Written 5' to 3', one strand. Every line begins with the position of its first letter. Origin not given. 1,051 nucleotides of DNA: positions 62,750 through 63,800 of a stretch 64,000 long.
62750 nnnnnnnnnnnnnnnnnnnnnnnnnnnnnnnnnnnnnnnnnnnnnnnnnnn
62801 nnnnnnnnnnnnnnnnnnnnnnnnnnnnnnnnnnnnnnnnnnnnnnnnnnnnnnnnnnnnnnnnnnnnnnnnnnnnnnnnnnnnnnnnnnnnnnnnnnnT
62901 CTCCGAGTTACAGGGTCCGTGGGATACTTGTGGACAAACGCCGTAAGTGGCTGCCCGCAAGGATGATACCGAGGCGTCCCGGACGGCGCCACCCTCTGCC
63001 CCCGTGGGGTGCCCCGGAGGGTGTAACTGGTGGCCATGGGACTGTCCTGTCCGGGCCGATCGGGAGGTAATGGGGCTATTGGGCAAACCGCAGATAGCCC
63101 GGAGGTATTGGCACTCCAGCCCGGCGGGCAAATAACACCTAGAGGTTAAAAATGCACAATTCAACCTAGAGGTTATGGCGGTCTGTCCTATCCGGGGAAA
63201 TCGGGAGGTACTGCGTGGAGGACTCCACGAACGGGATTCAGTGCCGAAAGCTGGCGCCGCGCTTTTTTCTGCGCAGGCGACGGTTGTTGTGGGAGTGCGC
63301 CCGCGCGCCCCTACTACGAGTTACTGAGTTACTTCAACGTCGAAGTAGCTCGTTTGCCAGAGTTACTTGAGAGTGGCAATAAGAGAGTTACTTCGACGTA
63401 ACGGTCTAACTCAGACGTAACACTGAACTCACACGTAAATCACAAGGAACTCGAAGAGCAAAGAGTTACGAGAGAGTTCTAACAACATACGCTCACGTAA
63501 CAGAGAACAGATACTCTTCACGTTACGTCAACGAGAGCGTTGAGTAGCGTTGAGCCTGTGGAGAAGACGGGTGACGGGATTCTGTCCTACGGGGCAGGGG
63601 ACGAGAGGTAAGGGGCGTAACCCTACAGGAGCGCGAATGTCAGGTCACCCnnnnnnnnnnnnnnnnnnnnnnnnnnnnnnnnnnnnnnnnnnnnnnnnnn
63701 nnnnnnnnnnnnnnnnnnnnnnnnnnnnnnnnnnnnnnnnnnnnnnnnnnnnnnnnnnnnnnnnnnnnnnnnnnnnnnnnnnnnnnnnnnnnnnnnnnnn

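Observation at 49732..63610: Conserved roughly 40-bp promoter-like element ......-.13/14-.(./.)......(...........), 11 or more copies, typically right after terminators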

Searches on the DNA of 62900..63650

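Call 52: search_rna_families(source=window, start=62900, end=63650, threshold=evalue, max_evalue=1)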
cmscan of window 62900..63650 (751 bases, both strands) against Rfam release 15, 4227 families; matches with E-value up to 1: 0.
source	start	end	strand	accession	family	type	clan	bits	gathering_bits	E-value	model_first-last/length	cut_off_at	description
